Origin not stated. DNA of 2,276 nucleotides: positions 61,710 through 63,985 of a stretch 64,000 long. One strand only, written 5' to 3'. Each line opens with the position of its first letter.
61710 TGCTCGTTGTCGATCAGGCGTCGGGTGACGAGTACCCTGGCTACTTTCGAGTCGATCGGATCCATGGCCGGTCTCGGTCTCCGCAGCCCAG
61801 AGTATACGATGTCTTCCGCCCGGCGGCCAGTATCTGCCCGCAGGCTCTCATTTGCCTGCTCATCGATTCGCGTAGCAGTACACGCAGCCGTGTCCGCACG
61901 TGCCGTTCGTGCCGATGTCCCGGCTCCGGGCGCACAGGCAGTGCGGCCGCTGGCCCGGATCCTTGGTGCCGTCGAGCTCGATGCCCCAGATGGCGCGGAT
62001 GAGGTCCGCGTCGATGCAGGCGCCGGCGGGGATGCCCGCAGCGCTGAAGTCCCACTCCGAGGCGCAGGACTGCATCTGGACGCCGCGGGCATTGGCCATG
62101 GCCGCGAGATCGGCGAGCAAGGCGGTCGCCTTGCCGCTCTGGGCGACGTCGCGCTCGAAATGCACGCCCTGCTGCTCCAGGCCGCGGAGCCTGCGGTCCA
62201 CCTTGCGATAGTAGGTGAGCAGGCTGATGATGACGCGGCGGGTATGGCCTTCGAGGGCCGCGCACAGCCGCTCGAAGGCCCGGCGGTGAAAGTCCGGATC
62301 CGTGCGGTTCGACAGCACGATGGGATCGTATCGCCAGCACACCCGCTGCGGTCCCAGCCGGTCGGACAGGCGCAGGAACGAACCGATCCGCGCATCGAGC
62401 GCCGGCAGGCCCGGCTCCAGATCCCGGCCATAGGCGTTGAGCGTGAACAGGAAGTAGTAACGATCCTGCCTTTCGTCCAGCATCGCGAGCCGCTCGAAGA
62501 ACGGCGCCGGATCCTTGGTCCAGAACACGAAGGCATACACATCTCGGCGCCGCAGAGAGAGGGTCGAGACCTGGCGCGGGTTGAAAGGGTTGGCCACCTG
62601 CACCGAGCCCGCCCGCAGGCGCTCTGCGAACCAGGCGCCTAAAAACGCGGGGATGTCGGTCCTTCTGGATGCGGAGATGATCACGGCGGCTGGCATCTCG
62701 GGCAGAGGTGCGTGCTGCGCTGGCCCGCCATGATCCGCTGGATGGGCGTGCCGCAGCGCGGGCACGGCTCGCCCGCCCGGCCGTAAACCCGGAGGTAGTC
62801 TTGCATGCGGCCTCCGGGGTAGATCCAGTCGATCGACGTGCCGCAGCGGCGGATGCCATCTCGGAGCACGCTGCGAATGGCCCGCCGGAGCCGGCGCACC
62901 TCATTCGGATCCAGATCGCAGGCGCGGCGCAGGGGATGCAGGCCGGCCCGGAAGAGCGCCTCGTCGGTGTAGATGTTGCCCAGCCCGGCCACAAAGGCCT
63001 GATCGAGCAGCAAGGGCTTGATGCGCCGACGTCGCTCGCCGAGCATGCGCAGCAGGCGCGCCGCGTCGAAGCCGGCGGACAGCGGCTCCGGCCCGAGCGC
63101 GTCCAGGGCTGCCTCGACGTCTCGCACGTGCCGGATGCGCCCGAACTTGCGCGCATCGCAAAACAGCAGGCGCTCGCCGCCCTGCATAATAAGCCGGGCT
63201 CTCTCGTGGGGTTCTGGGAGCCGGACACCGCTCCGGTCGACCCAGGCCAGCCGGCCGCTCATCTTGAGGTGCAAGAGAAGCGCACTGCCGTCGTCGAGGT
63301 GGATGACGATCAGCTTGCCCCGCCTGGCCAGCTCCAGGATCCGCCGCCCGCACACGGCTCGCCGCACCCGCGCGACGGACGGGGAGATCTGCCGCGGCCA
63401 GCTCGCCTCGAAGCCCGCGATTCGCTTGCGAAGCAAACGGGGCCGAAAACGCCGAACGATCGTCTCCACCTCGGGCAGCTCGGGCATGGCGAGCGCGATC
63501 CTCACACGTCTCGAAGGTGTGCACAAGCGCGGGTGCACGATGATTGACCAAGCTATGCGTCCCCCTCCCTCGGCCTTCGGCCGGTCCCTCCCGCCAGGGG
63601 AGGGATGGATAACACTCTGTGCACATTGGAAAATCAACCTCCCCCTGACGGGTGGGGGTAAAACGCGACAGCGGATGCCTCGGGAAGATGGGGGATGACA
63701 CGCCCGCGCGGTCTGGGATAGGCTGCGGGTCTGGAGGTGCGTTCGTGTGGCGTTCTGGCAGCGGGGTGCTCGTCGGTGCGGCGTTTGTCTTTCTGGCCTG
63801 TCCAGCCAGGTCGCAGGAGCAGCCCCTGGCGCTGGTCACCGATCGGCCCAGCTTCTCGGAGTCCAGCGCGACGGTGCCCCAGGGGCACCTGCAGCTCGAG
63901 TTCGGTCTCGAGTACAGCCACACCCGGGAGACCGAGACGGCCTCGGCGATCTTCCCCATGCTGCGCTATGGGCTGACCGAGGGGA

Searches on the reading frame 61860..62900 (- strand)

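Call 85: search_protein_families(library=pfam, proteins=[window:61860-62900:-], max_evalue=0.00001)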
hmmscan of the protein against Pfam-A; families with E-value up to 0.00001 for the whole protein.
window:61860-62900:- (346 aa): 1 family
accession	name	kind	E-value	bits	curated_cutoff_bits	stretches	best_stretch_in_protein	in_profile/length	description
PF08902.16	DUF1848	-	9.7e-92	307.9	30.5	1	74-344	1-262/262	Domain of unknown function (DUF1848)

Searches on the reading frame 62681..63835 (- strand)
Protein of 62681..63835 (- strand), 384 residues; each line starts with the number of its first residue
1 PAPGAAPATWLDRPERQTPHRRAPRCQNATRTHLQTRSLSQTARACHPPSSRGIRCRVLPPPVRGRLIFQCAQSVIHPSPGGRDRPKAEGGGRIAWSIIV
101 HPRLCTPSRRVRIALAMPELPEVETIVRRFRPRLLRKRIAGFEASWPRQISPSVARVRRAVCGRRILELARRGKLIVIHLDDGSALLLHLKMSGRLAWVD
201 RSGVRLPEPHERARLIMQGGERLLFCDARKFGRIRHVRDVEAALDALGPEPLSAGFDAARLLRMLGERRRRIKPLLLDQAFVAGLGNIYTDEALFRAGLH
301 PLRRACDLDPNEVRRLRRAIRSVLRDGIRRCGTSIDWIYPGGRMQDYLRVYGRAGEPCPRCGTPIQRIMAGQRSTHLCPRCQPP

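Call 85: search_protein_families(library=pfam, proteins=[window:62681-63835:-], max_evalue=0.00001)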
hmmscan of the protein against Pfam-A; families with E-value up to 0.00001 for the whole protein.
window:62681-63835:- (384 aa): 3 families
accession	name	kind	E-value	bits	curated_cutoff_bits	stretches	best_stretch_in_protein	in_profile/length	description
PF01149.29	Fapy_DNA_glyco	-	4e-29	102.1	25.5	1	117-234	1-117/117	Formamidopyrimidine-DNA glycosylase N-terminal domain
PF06831.19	H2TH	-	8.4e-26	90.2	34.7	1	247-335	1-89/93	Formamidopyrimidine-DNA glycosylase H2TH domain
PF06827.20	zf-FPG_IleRS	-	1.1e-12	47.9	21.3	1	355-383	1-29/30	Zinc finger found in FPG and IleRS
